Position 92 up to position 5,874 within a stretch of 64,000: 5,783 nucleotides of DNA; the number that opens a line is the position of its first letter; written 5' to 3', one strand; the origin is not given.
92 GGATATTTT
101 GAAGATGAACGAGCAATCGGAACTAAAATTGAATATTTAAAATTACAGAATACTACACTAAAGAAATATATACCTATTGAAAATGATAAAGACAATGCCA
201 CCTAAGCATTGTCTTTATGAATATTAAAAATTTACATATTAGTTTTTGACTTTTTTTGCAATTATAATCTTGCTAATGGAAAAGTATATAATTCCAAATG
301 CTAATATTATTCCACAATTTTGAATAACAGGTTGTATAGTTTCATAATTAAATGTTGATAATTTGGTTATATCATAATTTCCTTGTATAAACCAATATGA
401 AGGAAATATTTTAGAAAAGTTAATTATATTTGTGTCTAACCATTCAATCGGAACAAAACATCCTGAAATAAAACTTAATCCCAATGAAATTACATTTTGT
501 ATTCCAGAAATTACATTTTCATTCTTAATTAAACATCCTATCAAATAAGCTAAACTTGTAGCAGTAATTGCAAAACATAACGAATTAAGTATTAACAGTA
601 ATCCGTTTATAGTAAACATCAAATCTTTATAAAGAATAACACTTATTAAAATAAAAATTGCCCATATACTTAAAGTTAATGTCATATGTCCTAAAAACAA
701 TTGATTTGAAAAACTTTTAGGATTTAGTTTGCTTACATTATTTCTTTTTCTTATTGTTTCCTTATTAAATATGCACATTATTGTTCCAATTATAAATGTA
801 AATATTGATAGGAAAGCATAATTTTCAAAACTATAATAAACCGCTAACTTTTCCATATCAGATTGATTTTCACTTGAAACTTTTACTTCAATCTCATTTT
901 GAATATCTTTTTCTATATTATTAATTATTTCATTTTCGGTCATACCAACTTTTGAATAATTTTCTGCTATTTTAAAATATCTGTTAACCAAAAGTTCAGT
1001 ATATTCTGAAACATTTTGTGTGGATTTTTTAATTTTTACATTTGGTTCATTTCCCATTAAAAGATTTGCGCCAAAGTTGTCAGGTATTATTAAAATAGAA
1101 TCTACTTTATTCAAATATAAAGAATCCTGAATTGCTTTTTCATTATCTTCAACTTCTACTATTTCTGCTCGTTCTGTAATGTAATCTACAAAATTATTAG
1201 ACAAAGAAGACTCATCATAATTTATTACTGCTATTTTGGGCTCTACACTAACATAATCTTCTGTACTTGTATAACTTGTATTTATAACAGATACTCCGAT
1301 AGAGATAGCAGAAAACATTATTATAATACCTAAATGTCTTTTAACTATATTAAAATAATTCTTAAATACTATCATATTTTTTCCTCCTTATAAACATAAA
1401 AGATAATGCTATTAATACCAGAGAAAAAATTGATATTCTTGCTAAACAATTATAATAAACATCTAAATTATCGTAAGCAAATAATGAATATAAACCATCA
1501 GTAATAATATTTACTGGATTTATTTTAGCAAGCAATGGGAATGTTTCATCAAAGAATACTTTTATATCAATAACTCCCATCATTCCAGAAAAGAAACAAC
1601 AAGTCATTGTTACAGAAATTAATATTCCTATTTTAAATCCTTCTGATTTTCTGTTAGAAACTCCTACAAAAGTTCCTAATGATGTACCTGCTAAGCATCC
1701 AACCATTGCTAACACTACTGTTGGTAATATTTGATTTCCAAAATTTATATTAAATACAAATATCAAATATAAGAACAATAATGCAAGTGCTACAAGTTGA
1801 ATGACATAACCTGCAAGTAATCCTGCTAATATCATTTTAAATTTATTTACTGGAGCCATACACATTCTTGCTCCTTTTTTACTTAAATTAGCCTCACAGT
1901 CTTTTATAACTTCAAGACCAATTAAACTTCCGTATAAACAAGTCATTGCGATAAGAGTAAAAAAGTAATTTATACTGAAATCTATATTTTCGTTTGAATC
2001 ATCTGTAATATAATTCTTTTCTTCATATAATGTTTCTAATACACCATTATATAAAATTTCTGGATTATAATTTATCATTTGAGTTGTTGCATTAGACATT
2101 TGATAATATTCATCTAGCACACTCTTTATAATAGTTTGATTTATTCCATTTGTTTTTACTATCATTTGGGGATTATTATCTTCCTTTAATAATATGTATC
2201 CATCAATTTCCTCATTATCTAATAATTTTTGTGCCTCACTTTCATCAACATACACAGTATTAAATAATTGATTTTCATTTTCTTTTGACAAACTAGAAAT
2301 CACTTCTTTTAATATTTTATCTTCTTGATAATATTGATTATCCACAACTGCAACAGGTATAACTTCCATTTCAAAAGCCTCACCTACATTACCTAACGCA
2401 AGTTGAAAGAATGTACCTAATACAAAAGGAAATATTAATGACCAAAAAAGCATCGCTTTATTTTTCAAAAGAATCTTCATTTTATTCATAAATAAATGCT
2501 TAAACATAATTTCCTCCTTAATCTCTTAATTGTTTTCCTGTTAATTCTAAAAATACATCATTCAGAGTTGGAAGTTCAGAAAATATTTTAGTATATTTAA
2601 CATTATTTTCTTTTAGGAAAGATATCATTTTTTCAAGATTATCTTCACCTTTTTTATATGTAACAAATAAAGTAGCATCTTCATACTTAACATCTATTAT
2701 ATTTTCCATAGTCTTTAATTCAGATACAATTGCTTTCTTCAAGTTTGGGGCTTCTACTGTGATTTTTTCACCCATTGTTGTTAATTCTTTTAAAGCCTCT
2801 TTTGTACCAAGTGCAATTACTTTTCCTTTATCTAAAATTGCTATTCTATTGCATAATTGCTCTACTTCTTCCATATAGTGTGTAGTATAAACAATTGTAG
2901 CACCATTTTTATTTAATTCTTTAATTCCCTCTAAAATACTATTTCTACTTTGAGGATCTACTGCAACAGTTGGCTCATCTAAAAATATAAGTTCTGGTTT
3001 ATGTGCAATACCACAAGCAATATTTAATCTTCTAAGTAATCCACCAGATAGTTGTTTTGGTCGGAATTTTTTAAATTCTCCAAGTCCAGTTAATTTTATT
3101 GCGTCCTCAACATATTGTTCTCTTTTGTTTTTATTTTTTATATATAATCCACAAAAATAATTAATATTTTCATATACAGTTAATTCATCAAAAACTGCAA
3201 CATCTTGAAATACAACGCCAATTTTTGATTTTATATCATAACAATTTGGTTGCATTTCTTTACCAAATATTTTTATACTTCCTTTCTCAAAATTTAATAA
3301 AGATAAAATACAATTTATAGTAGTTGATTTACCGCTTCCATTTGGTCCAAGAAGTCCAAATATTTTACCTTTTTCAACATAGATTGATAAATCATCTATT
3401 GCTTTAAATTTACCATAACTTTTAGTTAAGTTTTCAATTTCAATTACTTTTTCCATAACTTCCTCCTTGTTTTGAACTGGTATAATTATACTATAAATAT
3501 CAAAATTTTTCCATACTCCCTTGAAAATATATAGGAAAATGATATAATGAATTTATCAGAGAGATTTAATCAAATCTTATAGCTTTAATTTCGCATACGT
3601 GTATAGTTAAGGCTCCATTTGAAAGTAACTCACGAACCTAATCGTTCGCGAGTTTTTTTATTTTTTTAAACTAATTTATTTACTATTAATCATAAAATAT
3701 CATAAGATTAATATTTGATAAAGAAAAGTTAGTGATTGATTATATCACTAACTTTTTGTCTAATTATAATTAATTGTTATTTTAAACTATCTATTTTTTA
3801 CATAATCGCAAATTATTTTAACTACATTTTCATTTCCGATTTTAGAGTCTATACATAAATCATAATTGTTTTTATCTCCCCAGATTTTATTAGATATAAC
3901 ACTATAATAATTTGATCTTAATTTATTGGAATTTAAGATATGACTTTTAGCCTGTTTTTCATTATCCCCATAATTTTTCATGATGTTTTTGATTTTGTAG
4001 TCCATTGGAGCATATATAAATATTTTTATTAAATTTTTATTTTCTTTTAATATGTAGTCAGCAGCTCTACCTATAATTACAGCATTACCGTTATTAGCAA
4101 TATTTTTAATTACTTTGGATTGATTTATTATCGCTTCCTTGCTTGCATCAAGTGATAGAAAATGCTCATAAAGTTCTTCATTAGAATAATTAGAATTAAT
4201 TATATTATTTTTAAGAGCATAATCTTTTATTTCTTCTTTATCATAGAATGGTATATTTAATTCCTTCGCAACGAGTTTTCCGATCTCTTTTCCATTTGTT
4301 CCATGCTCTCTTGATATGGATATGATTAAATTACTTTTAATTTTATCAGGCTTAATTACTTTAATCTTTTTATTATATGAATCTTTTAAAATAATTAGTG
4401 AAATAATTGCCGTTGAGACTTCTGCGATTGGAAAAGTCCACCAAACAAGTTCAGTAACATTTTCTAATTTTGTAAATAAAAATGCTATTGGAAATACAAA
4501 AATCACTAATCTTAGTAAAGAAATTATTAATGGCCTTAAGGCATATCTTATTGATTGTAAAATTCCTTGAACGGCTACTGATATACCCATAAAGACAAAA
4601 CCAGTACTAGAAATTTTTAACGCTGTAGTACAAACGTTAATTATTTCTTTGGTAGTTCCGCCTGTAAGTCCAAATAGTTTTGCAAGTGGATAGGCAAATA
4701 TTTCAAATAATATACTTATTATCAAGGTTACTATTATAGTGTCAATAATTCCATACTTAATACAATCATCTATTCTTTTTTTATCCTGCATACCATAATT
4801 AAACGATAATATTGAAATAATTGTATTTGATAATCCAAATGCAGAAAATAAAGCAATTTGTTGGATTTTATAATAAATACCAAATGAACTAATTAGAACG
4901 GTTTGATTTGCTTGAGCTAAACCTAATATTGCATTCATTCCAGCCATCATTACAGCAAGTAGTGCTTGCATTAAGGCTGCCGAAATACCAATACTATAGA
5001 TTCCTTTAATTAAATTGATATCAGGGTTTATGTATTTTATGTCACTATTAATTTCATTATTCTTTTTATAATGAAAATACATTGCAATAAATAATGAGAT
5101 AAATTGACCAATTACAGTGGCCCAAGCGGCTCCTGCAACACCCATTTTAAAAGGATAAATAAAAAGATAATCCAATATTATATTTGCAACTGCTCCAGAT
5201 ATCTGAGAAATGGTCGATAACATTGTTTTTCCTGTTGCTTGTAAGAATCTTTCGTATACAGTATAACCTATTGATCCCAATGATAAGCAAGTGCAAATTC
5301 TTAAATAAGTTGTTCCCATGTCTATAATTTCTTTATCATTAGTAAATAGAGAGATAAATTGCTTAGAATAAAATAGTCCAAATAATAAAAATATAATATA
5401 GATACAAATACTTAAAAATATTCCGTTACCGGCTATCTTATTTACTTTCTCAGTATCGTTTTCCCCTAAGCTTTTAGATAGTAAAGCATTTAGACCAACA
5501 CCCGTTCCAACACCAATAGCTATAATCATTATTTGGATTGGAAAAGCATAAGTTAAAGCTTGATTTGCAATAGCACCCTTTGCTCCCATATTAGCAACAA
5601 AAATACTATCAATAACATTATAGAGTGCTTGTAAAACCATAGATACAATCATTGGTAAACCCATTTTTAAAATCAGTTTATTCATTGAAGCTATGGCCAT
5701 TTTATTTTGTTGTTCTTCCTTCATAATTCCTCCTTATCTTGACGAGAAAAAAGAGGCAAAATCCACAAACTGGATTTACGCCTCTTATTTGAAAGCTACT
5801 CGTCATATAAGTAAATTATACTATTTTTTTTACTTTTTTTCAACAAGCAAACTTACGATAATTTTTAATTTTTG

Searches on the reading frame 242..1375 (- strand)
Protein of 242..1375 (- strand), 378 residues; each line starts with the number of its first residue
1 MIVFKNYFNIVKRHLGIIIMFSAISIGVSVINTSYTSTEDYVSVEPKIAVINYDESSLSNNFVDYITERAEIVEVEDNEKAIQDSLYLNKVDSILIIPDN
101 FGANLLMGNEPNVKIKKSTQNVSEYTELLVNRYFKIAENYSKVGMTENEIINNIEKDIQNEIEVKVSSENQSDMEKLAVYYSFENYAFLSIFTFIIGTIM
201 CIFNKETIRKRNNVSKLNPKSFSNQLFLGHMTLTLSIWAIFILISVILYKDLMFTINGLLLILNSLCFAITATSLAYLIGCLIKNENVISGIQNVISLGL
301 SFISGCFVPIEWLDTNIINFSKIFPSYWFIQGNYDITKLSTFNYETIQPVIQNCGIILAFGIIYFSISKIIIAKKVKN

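Call 55: search_protein_families(library=pfam, proteins=[window:242-1375:-], max_evalue=0.00001)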
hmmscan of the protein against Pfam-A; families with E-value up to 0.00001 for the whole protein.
window:242-1375:- (378 aa): 2 families
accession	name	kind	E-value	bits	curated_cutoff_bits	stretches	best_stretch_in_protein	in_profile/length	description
PF12698.13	ABC2_membrane_3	-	1.1e-35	123.8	31.6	1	17-368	6-345/347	ABC-2 family transporter protein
PF01061.29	ABC2_membrane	-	1.6e-10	41.3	26.9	1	190-332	59-205/211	ABC-2 type transporter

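Call 97: search_protein_families(library=padloc, alignment_id=A9, max_evalue=1e-8)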
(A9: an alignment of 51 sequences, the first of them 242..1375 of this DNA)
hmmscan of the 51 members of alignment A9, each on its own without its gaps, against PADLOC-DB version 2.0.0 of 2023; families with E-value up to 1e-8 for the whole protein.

A. member 1, window:242-1375:- (378 aa): 0 families

B. families by the number of members that match (of 51 scanned): 11 families
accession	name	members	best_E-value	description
PDLC04135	mad3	3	1e-32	mads_3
PDLC04140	mad8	2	9.1e-11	mads_8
PDLC03954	RmrA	1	1.9e-12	-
PDLC02980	AriA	1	2.1e-11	-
PDLC02926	HTH_VI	1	2.8e-11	-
PDLC03951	RmrA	1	4.1e-11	-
PDLC03945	RmrA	1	1.4e-10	-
PDLC03947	RmrA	1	1.5e-10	-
PDLC03952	RmrA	1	8e-10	-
PDLC04647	PDC-M43B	1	7.1e-09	-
PDLC03878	NsnB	1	9.5e-09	-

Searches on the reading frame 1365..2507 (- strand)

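Call 55: search_protein_families(library=pfam, proteins=[window:1365-2507:-], max_evalue=0.00001)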
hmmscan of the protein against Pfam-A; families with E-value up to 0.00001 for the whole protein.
window:1365-2507:- (381 aa): 1 family
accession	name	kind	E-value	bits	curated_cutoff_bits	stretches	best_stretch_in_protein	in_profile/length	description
PF12698.13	ABC2_membrane_3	-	3e-37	129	31.6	1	17-369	1-345/347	ABC-2 family transporter protein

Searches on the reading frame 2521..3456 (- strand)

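Call 55: search_protein_families(library=pfam, proteins=[window:2521-3456:-], max_evalue=0.00001)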
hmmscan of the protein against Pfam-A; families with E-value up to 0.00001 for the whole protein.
window:2521-3456:- (312 aa): 5 families
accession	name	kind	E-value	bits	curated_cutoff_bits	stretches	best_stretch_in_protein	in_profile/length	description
PF00005.33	ABC_tran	-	2.1e-32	113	25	1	21-163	2-136/137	ABC transporter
PF13304.12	AAA_21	-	5.4e-12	46.8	27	1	130-193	232-298/304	AAA domain, putative AbiEii toxin, Type IV TA system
PF13476.12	AAA_23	-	7.5e-07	30.4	27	1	17-275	7-184/201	AAA domain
PF02463.25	SMC_N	-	1.3e-06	28.5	40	1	16-199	9-203/220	RecF/RecN/SMC N terminal domain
PF13732.12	DrrA1-3_C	-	9.2e-06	26.7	27.4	0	217-305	1-80/81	ATP-binding protein DrrA1-3-like, C-terminal domain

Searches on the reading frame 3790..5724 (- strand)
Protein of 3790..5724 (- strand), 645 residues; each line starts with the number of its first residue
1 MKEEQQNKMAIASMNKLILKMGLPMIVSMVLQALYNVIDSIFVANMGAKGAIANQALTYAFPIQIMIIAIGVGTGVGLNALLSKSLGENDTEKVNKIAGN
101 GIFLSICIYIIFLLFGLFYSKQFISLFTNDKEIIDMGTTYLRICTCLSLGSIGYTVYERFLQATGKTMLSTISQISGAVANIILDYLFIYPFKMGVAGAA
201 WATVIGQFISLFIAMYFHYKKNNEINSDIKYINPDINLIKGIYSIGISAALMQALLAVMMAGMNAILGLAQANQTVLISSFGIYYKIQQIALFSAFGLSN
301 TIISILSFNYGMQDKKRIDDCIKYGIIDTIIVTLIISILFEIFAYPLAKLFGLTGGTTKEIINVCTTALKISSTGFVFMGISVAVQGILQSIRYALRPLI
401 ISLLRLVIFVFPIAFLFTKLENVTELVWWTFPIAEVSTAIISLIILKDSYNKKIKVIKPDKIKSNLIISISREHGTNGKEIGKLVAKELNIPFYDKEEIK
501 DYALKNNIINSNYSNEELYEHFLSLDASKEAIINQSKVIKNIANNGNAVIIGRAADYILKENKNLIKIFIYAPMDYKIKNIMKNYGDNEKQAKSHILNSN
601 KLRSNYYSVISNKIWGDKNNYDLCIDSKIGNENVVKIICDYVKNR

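Call 55: search_protein_families(library=pfam, proteins=[window:3790-5724:-], max_evalue=0.00001)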
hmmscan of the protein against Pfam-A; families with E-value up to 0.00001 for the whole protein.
window:3790-5724:- (645 aa): 3 families
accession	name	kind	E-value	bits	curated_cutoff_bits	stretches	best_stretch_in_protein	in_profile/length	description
PF01554.23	MatE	-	7.6e-40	136.7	24.9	2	24-187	1-161/161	MatE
PF13189.12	Cytidylate_kin2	-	7.8e-38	130.8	28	1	467-628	1-175/176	Cytidylate kinase-like family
PF03023.19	MurJ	-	3.8e-08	32.8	27.4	0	16-253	197-417/451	Lipid II flippase MurJ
